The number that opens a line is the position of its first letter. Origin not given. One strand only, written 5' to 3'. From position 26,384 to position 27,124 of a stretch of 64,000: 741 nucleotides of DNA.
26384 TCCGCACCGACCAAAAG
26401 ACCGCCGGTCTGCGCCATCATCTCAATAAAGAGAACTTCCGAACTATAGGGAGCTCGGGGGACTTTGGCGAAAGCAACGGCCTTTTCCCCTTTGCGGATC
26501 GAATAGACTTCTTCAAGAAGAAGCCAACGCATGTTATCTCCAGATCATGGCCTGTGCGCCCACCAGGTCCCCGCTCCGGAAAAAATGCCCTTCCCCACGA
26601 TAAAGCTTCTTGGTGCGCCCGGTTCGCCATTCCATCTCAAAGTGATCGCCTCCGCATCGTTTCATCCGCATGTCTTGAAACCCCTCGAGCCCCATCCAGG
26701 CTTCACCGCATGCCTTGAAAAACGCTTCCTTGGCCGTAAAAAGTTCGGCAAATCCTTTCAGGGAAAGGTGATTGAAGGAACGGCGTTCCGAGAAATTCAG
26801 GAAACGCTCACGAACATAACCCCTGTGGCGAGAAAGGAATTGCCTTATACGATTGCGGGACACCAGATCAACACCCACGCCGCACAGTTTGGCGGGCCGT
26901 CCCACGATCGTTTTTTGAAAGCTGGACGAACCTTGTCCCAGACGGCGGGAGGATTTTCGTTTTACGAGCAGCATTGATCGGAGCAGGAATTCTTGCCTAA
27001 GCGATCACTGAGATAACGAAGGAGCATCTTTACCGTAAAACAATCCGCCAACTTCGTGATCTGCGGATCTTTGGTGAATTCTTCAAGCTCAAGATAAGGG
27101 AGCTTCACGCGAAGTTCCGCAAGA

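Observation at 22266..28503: Compact type II PKS/FAS-like specialised-lipid operon with KS/CLF pair, two dehydratases, dedicated ACP and PPTase, a methyltransferase and reductive (thioester reductase) release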

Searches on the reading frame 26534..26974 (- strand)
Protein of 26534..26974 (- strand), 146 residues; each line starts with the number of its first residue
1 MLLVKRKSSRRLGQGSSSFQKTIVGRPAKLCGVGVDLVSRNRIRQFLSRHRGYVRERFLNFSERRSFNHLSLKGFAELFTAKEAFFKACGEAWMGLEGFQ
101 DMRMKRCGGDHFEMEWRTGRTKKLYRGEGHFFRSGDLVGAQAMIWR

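Call 4: search_protein_families(library=pfam, proteins=[window:26534-26974:-], max_evalue=0.01)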
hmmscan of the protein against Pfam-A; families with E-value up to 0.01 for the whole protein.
window:26534-26974:- (146 aa): 1 family
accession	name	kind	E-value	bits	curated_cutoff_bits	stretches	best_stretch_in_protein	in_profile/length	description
PF01648.25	ACPS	-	4.4e-11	43.2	25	1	32-125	1-97/111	4'-phosphopantetheinyl transferase superfamily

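Call 5: search_protein_families(library=ncbifam, proteins=[window:26534-26974:-], max_evalue=0.01)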
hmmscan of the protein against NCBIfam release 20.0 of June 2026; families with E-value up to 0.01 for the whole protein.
window:26534-26974:- (146 aa): 9 families
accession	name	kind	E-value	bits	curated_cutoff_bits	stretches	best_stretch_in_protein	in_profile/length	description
TIGR00556.1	pantethn_trn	domain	1.5e-09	38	45.35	1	31-101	3-77/128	phosphopantetheine--protein transferase domain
NF000832.0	PRK00070.3-2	equivalog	2.2e-07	31.2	107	1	31-111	3-76/116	holo-ACP synthase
TIGR00516.1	acpS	equivalog_domain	2.8e-07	30.8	59.8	1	31-103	3-77/125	holo-ACP synthase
NF011251.0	PRK14657.1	equivalog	3.8e-07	30.2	165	1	31-105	3-77/123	holo-[acyl-carrier-protein] synthase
NF011250.0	PRK14656.1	equivalog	3.9e-06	27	175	1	31-104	3-78/126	holo-[acyl-carrier-protein] synthase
NF011253.0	PRK14659.1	equivalog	3e-05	24.6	156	1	31-92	3-69/123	holo-[acyl-carrier-protein] synthase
NF011254.0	PRK14660.1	equivalog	0.00012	22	195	1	31-106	3-80/125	holo-[acyl-carrier-protein] synthase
NF011256.0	PRK14662.1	equivalog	0.00019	21.8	150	1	32-94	4-68/123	4'-phosphopantetheinyl transferase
NF011255.0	PRK14661.1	equivalog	0.0038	17.1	209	1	31-108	3-74/169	holo-[acyl-carrier-protein] synthase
